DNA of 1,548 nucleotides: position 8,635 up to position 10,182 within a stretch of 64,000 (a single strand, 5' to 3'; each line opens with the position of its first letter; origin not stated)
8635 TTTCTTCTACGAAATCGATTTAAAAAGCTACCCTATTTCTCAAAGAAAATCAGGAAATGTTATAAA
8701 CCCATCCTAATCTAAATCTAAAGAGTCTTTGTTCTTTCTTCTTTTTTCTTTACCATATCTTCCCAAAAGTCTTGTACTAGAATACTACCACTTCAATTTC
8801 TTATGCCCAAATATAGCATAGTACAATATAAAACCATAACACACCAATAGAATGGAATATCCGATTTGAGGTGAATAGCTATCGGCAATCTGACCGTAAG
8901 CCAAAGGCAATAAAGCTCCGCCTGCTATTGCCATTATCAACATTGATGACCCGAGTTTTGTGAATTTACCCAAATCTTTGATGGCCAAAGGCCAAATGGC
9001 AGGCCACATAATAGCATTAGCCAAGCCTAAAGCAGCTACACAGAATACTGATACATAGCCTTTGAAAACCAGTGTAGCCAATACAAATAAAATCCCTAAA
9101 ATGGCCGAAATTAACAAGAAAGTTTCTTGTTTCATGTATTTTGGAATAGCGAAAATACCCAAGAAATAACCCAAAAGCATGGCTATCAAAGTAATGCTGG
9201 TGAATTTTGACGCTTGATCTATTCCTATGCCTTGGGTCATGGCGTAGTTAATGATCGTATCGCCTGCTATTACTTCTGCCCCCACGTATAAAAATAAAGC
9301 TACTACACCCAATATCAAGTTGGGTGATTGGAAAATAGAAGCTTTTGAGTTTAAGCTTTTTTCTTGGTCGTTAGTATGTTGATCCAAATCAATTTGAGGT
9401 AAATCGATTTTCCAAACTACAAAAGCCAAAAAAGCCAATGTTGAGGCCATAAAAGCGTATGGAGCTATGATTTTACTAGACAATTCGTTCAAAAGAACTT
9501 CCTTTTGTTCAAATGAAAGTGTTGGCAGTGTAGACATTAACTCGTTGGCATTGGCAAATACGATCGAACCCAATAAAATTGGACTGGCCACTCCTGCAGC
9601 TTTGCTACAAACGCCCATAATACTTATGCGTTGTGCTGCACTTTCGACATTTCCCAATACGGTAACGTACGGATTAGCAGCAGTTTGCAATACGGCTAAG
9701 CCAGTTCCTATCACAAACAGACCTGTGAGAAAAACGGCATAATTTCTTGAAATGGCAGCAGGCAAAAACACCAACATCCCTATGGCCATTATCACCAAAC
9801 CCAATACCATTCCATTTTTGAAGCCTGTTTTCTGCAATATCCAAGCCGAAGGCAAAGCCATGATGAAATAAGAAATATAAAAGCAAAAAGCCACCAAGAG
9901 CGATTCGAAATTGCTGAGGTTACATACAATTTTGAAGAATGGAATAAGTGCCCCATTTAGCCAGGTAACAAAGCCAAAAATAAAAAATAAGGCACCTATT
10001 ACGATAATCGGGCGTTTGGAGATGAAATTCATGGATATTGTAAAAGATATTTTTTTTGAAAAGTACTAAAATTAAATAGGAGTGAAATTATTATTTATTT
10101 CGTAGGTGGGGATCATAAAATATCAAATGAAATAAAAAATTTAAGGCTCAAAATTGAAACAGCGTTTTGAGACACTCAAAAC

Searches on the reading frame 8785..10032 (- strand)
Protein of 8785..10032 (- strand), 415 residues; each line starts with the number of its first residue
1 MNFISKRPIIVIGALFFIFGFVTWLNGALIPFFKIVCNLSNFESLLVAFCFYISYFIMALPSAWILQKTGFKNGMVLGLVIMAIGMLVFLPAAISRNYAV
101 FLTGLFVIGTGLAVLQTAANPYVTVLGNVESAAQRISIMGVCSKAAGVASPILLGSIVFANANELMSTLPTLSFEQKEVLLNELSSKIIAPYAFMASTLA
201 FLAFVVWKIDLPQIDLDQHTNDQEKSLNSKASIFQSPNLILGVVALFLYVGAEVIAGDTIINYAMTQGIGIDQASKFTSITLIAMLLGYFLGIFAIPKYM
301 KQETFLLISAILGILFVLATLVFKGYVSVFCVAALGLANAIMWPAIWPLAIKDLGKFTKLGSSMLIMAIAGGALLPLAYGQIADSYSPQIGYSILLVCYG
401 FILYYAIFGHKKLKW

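Call 7: search_protein_families(library=pfam, proteins=[window:8785-10032:-], max_evalue=0.01)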
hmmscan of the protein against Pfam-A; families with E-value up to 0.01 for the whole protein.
window:8785-10032:- (415 aa): 2 families
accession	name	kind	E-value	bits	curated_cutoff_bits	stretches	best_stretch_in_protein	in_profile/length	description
PF07690.21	MFS_1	-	7.1e-17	61.8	33.4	1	15-354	4-323/347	Major Facilitator Superfamily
PF13347.12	MFS_2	-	0.00018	20.6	27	1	9-120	228-336/427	MFS/sugar transport protein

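Call 11: search_protein_families(library=ncbifam, proteins=[window:8785-10032:-], max_evalue=1)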
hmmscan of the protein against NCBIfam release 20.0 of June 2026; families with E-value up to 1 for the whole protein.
window:8785-10032:- (415 aa): 6 families
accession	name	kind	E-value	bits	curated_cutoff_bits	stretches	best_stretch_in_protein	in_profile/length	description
NF046060.1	NagP_SO3503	equivalog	4.3e-116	388.3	625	1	8-411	7-420/423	N-acetylglucosamine MFS transporter NagP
TIGR01272.1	gluP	subfamily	6.4e-88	295.2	202.55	1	89-405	1-310/310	glucose/galactose MFS transporter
TIGR00885.1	fucP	equivalog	2.1e-63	214.9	280.4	1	8-406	4-408/410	L-fucose:H+ symporter permease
NF007524.0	PRK10133.1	equivalog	4.6e-50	170.8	427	1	8-408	27-431/438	L-fucose:H+ symporter permease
TIGR00880.1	2_A_01_02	superfamily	0.0024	18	131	1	53-161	9-113/141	multidrug resistance protein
TIGR00893.1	2A0114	subfamily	0.041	12.8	395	0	46-392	33-381/399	D-galactonate transporter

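Call 14: find_related_loci(query=window:8785-10032:-, collection=genome_contigs, flank=10000)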
Query window:8785-10032:- (415 aa) in genome_contigs; peptide patterns used: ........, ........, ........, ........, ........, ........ (x = any residue, [..] = any of these).
285 stretches matched a pattern; 171 encode a relative of the query (tblastn E <= 1e-3); the best 80 are kept; 80 distinct loci.
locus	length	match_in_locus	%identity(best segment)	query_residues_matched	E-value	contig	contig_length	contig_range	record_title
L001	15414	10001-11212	55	7-411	2e-147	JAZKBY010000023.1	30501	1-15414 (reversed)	MAG: Bacteroidota bacterium isolate ADI_H3L2_122-bin011 ADIH3L2_B011_0_000000000023, whole genome shotgun sequence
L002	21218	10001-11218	55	9-411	1e-142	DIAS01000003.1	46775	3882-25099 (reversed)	MAG TPA_asm: Bacteroidales bacterium UBA5072 UBA5072_contig_5223, whole genome shotgun sequence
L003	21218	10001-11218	55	9-411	2e-141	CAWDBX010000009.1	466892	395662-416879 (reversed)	MAG: uncultured Bacteroidales bacterium isolate MFD02979.bin.2.38 genome assembly, contig: contig_47517, whole genome sh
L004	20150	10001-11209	55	5-411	2e-141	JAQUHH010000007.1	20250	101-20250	MAG: Bacteroidales bacterium isolate STCSWMC_32 NODE_6571_length_20250_cov_4.638622_ST_CSWMC, whole genome shotgun seque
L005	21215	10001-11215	56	7-410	4e-141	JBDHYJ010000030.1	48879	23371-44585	MAG: Chitinophagaceae bacterium isolate AS-MESO-3CA.137 NODE_2809_length_48879_cov_12.470473, whole genome shotgun seque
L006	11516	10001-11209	56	5-411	8e-141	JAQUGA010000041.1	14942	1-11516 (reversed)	MAG: Bacteroidales bacterium isolate STCSWMC_213 NODE_10820_length_14942_cov_5.136753_ST_CSWMC, whole genome shotgun seq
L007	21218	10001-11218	56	7-411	6e-140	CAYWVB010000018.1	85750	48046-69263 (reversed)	MAG TPA_asm: uncultured Terrimonas sp. isolate SRP263991_co5_148 genome assembly, contig: NODE_630_length_85750_cov_15.3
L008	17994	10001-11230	54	8-415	2e-138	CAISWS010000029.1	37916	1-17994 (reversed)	MAG: uncultured Bacteroidetes bacterium isolate AM3_bin-0905 genome assembly, contig: bin-0905:029/527, whole genome sho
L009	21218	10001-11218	55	7-411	4e-139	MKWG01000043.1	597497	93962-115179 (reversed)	MAG: Sphingobacteriales bacterium 44-15 scnpilot_expt_750_bf_scaffold_64, whole genome shotgun sequence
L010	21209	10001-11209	55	9-411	4e-135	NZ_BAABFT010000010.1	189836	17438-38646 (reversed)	Mucilaginibacter gynuensis strain JCM 17705 sequence10, whole genome shotgun sequence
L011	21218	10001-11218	54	7-411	3e-134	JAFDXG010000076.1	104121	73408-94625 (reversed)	MAG: Bacteroidetes bacterium isolate SZAS-19 CK_MAG-59__76__length-104121, whole genome shotgun sequence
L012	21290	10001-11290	50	8-415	7e-134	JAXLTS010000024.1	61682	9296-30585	MAG: Bacteroidales bacterium isolate STL-BAC10 C4.95.fa-24, whole genome shotgun sequence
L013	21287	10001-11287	47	1-415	5e-131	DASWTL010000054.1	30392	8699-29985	MAG TPA_asm: Sphingobacteriaceae bacterium isolate SMAG_U3574 k141_201011, whole genome shotgun sequence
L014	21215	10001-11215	50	8-411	3e-130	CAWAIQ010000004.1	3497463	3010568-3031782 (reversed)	MAG: uncultured Chitinophagaceae bacterium isolate MFD02581.bin.1.67 genome assembly, contig: contig_56, whole genome sh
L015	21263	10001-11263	50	2-415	5e-130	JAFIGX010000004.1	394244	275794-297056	MAG: Pseudobacter sp. isolate HJP_bin9 k141_41763, whole genome shotgun sequence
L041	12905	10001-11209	50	9-411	1e-125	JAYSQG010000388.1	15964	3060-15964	MAG: Saprospiraceae bacterium isolate GFS_11699 GFS_11699_387, whole genome shotgun sequence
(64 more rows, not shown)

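Call 19: find_encoding_contigs(protein=window:8785-10032:-, flank=10000, max_places=10)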
Protein window:8785-10032:- (415 aa): no gene with exactly this product is on record in the collection.

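Call 21: find_homologous_proteins(query=window:8785-10032:-, max_evalue=1e-50)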
Query window:8785-10032:- (415 aa): 7999 proteins with E <= 1e-50 among 8000 candidates; the best 120 are listed.
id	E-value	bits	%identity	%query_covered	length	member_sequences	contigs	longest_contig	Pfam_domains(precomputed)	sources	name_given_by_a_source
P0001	5.6e-260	880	100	100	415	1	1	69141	PF07690.22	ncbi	ncbi:MAG: sugar MFS transporter [Cytophagales bacterium]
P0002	1.7e-224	763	85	100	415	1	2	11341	PF07690.22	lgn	-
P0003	8.4e-219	745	83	100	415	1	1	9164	PF07690.22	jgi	jgi:MFS transporter, FHS family, L-fucose permease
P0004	1.9e-199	681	77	100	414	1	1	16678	PF07690.22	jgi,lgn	-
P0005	2.8e-194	664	73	100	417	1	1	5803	PF07690.22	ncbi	-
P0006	1.9e-173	595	67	99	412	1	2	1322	PF07690.22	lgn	-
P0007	3.1e-173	595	67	99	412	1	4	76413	PF07690.22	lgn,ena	-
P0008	5.4e-168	577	67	96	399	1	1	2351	PF07690.22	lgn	-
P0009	3.6e-153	528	60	98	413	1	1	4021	PF07690.22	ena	-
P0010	4.4e-153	528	60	98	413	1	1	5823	PF07690.22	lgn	-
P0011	4.8e-153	528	60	98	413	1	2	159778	PF07690.22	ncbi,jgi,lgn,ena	jgi:glucose/galactose transporter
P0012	1.0e-152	527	60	98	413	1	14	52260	PF07690.22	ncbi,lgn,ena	-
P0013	1.4e-152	527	60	98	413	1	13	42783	PF07690.22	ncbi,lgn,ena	-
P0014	3.0e-152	525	60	97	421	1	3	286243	PF07690.22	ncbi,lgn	-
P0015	4.7e-152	525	58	98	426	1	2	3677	PF07690.22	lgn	-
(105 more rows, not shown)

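Call 22: find_encoding_contigs(protein=P0002, flank=10000, max_places=4)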
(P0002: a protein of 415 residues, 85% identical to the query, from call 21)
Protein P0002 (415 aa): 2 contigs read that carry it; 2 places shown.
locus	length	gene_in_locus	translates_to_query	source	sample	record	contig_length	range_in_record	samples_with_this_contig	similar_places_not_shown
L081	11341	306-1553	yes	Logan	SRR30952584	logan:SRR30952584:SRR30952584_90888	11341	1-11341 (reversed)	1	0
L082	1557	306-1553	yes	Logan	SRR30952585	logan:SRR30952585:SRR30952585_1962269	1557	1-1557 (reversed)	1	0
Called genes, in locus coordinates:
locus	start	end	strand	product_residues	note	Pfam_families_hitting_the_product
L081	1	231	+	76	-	?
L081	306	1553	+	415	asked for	PF07690:MFS_1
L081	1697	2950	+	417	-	PF13175:AAA_15 (weak), PF13304:AAA_21 (faint), PF13175:AAA_15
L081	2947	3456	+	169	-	-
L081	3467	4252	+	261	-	PF01887:SAM_HAT_N, PF20257:SAM_HAT_C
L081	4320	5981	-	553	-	PF06826:Asp-Al_Ex, PF02080:TrkA_C, PF06826:Asp-Al_Ex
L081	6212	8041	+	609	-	PF00224:PK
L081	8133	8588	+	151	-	PF10504:DUF2452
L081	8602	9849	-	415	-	PF00512:HisKA (weak), PF02518:HATPase_c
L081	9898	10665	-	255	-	PF02698:DUF218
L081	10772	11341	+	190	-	?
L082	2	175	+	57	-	?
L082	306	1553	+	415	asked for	PF07690:MFS_1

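Call 23: find_encoding_contigs(protein=P0003, flank=10000, max_places=4)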
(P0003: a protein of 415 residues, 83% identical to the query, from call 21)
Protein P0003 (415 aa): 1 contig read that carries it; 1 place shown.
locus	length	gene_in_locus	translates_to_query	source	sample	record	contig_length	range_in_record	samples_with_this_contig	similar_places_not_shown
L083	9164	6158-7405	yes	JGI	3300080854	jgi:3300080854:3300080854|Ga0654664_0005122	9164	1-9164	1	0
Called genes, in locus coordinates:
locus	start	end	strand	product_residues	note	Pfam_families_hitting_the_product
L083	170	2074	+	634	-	PF01182:Glucosamine_iso, PF02585:PIG-L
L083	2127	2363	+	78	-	PF18506:RelB-like (weak)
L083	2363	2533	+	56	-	-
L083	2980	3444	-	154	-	-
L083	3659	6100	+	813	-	-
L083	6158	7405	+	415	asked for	PF07690:MFS_1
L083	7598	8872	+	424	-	PF13175:AAA_15, PF13304:AAA_21 (weak)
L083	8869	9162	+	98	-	?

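Call 24: find_encoding_contigs(protein=P0004, flank=10000, max_places=4)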
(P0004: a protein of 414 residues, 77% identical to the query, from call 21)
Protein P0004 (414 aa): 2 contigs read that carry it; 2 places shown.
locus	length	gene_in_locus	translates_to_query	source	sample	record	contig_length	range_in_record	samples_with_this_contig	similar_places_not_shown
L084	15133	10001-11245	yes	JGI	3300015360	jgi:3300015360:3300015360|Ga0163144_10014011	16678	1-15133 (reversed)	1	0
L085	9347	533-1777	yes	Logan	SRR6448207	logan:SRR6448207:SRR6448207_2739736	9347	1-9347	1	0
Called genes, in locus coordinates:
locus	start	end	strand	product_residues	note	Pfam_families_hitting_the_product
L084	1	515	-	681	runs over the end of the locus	PF05345:He_PIG, PF16499:Melibiase_2, PF17801:Melibiase_C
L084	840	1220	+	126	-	-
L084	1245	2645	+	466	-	PF00072:Response_reg, PF00158:Sigma54_activat, PF14532:Sigma54_activ_2, PF07724:AAA_2 (weak), PF07728:AAA_5, PF25601:AAA_lid_14, PF02954:HTH_8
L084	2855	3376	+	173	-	PF25589:DUF7935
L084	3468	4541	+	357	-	PF03741:TerC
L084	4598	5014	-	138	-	PF03652:RuvX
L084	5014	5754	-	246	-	PF01814:Hemerythrin (faint)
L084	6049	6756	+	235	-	PF00696:AA_kinase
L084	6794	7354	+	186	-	PF01765:RRF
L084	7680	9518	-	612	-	PF00575:S1 (weak), PF13509:S1_2 (faint), PF00575:S1, PF23459:S1_RRP5, PF00575:S1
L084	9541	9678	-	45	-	-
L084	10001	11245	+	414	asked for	PF07690:MFS_1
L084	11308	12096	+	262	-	PF01887:SAM_HAT_N, PF20257:SAM_HAT_C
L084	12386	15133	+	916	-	?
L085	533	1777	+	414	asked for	PF07690:MFS_1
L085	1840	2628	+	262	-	PF01887:SAM_HAT_N, PF20257:SAM_HAT_C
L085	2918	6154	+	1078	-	PF01433:Peptidase_M1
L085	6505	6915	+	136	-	PF02472:ExbD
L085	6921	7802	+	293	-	-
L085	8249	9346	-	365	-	?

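Call 25: find_encoding_contigs(protein=P0005, flank=10000, max_places=4)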
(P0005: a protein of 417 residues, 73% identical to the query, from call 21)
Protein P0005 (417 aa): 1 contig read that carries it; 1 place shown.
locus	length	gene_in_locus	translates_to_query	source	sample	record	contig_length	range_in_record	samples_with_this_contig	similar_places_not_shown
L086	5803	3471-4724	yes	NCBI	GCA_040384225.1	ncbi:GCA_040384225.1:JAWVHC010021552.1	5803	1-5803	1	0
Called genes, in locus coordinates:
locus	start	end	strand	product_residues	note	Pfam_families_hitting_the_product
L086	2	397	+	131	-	?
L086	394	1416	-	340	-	PF01479:S4, PF00849:PseudoU_synth_2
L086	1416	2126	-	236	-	PF01128:IspD, PF12804:NTP_transf_3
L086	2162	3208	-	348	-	PF02547:Queuosine_synth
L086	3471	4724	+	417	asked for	PF07690:MFS_1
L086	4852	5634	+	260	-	PF01887:SAM_HAT_N, PF20257:SAM_HAT_C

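Call 32: search_protein_families(library=padloc, proteins=[L083:3650-6100:+, L083:2980-3444:-, L083:2127-2363:+, L083:2363-2533:+, L083:7598-8872:+, L081:1697-2950:+, L081:2947-3456:+], max_evalue=0.001)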
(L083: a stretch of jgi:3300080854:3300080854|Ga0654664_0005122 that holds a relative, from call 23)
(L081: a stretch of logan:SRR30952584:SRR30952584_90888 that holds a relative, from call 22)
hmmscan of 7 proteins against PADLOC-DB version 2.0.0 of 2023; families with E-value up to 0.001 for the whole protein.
L083:3650-6100:+ (816 aa): 0 families

L083:2980-3444:- (154 aa): 0 families

L083:2127-2363:+ (78 aa): 0 families

L083:2363-2533:+ (56 aa): 0 families

L083:7598-8872:+ (424 aa): 62 families (the best 25 are shown)
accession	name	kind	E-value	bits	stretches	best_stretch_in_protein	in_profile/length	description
PDLC04562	PDC-M29A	-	1.5e-175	582.3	1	1-423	1-409/410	-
PDLC03878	NsnB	-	2e-16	58.7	1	18-356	15-303/345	-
PDLC02979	AriA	-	2.1e-14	52.1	2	291-335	330-373/373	-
PDLC04710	PDC-M56A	-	2.3e-13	47.9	2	293-367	245-311/382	-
PDLC04182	HEC-01A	-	6.8e-13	46.3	2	293-338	310-354/406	-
PDLC02980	AriA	-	6e-12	44.1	1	293-336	263-304/304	-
PDLC00290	PtuA1|PtuA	-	2e-09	35.3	1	289-336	270-314/414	AAA ATPase domain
PDLC04389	PDC-M07A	-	8.5e-09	32.9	1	289-340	326-376/443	-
PDLC04033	PD-T4-4_A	-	9.2e-09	33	1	293-392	330-423/460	-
PDLC00070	GajA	-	9.8e-09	32.4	1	150-334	205-336/596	AAA ATPase domain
PDLC04213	HEC-02A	-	1.9e-08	32.2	1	296-386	239-324/337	-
PDLC02335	AbiLi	-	2e-08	31.7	1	3-226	52-189/326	AbiLi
PDLC00090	GajA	-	2.6e-08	31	1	2-49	4-47/659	AAA ATPase domain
PDLC04214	HEC-02A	-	3.9e-08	31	1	273-356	220-301/338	-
PDLC04393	PDC-M07A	-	6.3e-08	30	0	21-58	16-53/435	-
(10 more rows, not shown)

L081:1697-2950:+ (417 aa): 31 families (the best 25 are shown)
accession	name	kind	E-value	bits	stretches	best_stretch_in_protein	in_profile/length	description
PDLC04562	PDC-M29A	-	2.9e-142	472.7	1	1-415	1-408/410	-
PDLC02979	AriA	-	3.7e-17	61.2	2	276-322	328-373/373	-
PDLC04710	PDC-M56A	-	1.9e-14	51.5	2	1-133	1-117/382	-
PDLC03878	NsnB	-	2.3e-13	48.6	2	279-351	240-306/345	-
PDLC04182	HEC-01A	-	5.3e-12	43.4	2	280-326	310-355/406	-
PDLC02980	AriA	-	3e-09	35.3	1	280-323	263-304/304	-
PDLC00290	PtuA1|PtuA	-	5.8e-09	33.8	1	275-353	269-340/414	AAA ATPase domain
PDLC00090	GajA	-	1.3e-08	32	0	2-48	4-46/659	AAA ATPase domain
PDLC04389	PDC-M07A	-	3.3e-08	31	1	276-327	326-376/443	-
PDLC00070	GajA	-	5.1e-08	30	1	198-322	257-337/596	AAA ATPase domain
PDLC04541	PDC-M25A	-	1.5e-07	28.9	1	22-155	17-142/380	-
PDLC02335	AbiLi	-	3e-07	27.8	0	22-215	72-187/326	AbiLi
PDLC04177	HEC-01A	-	3.8e-07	27.5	1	280-361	301-378/393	-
PDLC00276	PtuA1|PtuA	-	5.7e-07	27.2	1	276-353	96-166/239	AAA ATPase domain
PDLC02915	ATPase-Toprim_I-B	-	8.8e-07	26.1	1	280-343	260-320/623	-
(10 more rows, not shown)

L081:2947-3456:+ (169 aa): 2 families
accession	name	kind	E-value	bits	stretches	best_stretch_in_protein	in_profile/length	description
PDLC04563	PDC-M29B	-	4.2e-61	203.8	1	1-168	1-163/164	-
PDLC04564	PDC-M29B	-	1.1e-23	81.9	1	8-167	6-159/162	-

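Call 33: search_protein_families(library=pfam, proteins=[L083:3650-6100:+, L083:2980-3444:-, L083:2127-2363:+, L083:2363-2533:+, L083:7598-8872:+, L081:1697-2950:+, L081:2947-3456:+, L082:2-175:+], max_evalue=0.01)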
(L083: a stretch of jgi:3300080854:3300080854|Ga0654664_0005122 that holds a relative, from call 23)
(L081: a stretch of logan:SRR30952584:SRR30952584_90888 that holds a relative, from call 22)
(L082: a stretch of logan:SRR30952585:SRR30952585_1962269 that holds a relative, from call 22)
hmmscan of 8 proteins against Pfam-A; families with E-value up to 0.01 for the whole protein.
L083:3650-6100:+ (816 aa): 0 families

L083:2980-3444:- (154 aa): 0 families

L083:2127-2363:+ (78 aa): 2 families
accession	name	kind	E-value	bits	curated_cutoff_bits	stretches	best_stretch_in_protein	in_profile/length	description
PF18506.7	RelB-like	-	2.6e-07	30.8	27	1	11-62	2-53/62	RelB Antitoxin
PF02604.26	PhdYeFM_antitox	-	0.004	17.3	29.8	1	12-55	25-66/74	Antitoxin Phd_YefM, type II toxin-antitoxin system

L083:2363-2533:+ (56 aa): 1 family
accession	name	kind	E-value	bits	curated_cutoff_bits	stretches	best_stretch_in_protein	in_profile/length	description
PF05016.21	ParE_toxin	-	0.0039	18.2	23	1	4-55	1-63/89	ParE toxin of type II toxin-antitoxin system, parDE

L083:7598-8872:+ (424 aa): 5 families
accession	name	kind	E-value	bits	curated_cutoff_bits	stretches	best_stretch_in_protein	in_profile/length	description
PF13175.12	AAA_15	-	9.4e-14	52.2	32.1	2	291-335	331-374/374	AAA ATPase domain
PF13304.12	AAA_21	-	1.9e-11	45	27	1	293-336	263-304/304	AAA domain, putative AbiEii toxin, Type IV TA system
PF13476.12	AAA_23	-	0.00065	20.8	27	1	3-177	1-164/201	AAA domain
PF00005.33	ABC_tran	-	0.00077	20.5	25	1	26-57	11-42/137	ABC transporter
PF05272.17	VapE-like_dom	-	0.0064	16.4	25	0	26-71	51-96/217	Virulence-associated protein E-like domain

L081:1697-2950:+ (417 aa): 3 families
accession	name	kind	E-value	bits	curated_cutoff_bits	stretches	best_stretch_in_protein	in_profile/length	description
PF13175.12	AAA_15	-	2e-15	57.8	32.1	2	264-322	321-374/374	AAA ATPase domain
PF13304.12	AAA_21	-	8.2e-08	33.1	27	1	280-323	263-304/304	AAA domain, putative AbiEii toxin, Type IV TA system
PF00005.33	ABC_tran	-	0.0058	17.7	25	1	26-57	11-42/137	ABC transporter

L081:2947-3456:+ (169 aa): 0 families

L082:2-175:+ (57 aa): 2 families
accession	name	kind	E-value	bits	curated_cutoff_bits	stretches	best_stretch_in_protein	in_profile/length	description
PF00512.31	HisKA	-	0.0008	19.8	26.9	1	5-51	10-57/66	His Kinase A (phospho-acceptor) domain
PF21220.3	RecQ-1-like_HTH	-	0.0019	18.7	27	1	21-55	8-39/51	RecQ-1-like, helix-turn-helix domain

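Call 56: find_homologous_proteins(query=L083:170-2074:+, max_evalue=1e-100)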
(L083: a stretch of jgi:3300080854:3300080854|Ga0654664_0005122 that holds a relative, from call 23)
Query L083:170-2074:+ (634 aa): 8000 proteins with E <= 1e-100 among 8000 candidates; the best 120 are listed.
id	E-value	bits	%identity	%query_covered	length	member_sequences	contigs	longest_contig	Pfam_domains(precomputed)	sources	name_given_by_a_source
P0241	0.0e+0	1455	100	100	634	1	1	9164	PF02585.23,PF01182.27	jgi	jgi:glucosamine-6-phosphate deaminase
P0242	0.0e+0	1312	89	99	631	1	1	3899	PF02585.23,PF01182.27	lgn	-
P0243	0.0e+0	1213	80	99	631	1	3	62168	PF02585.23,PF01182.27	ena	-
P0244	0.0e+0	1212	80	99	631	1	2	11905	PF02585.23,PF01182.27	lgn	-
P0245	0.0e+0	1207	79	99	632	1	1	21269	PF02585.23,PF01182.27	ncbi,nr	ncbi:MAG: glucosamine-6-phosphate deaminase [Bacteroidota bacterium]|nr:glucosamine-6-phosphate deam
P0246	0.0e+0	1202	81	99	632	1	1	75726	PF02585.23,PF01182.27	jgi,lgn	-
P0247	0.0e+0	1198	80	99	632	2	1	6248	PF02585.23,PF01182.27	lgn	-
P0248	0.0e+0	1192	79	99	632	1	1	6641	PF02585.23,PF01182.27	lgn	-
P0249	0.0e+0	1191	79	99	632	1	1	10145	PF02585.23,PF01182.27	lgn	-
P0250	0.0e+0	1190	78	99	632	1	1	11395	PF02585.23,PF01182.27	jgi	jgi:glucosamine-6-phosphate deaminase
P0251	0.0e+0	1189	79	99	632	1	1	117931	PF02585.23,PF01182.27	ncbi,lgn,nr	ncbi:MAG: glucosamine-6-phosphate deaminase [Bacteroidetes bacterium]|nr:MAG: glucosamine-6-phosphat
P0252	0.0e+0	1189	78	99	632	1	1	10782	PF02585.23,PF01182.27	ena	-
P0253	0.0e+0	1187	78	99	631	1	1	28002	PF02585.23,PF01182.27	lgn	-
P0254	0.0e+0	1182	78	100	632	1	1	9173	PF02585.23,PF01182.27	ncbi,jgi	-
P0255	0.0e+0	1180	78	99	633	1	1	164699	PF02585.23,PF01182.27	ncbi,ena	-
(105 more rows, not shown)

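Call 58: find_encoding_contigs(protein=P0242, flank=10000, max_places=3)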
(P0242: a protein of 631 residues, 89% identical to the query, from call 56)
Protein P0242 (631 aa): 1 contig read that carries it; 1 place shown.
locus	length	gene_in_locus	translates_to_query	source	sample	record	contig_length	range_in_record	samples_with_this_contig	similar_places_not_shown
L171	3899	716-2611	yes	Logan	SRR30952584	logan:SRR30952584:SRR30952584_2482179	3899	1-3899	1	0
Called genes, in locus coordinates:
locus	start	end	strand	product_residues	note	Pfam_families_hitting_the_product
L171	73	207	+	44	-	-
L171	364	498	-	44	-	-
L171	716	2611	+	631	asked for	PF01182:Glucosamine_iso, PF02585:PIG-L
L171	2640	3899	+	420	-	?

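Call 59: find_encoding_contigs(protein=P0253, flank=10000, max_places=3)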
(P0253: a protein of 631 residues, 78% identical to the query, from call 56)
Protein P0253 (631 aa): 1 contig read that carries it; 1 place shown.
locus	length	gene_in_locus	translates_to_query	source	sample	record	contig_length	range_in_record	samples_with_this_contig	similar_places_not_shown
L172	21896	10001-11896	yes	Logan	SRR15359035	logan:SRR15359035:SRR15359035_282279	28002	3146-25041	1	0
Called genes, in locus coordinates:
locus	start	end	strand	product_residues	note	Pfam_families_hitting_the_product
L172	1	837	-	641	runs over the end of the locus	PF02824:TGS, PF07973:tRNA_SAD, PF00587:tRNA-synt_2b, PF03129:HGTP_anticodon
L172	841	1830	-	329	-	PF14561:TPR_20 (faint), PF12895:ANAPC3 (faint), PF25063:ARM_TT21_C (faint), PF00515:TPR_1 (faint), PF07719:TPR_2 (faint), PF13181:TPR_8 (faint), PF13428:TPR_14 (faint), PF14559:TPR_19 (weak), +1 more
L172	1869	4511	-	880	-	PF13715:CarbopepD_reg_2, PF18939:DUF5686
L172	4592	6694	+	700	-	PF13623:SurA_N_2, PF13624:SurA_N_3, PF00639:Rotamase, PF13616:Rotamase_3, PF13145:Rotamase_2 (weak)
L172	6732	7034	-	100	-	PF12833:HTH_18, PF00165:HTH_AraC (weak)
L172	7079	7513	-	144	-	PF02311:AraC_binding (weak)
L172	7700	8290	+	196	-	PF02838:Glyco_hydro_20b, PF00728:Glyco_hydro_20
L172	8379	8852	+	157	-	PF00728:Glyco_hydro_20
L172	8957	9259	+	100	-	PF00728:Glyco_hydro_20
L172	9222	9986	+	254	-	PF13290:CHB_HEX_C_1, PF13287:Fn3_assoc, PF07691:PA14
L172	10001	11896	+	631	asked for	PF01182:Glucosamine_iso, PF02585:PIG-L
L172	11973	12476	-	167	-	PF00300:His_Phos_1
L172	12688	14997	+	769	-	PF01751:Toprim, PF01131:Topoisom_bac, PF13368:Toprim_C_rpt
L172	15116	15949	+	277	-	PF00889:EF_TS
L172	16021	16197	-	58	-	-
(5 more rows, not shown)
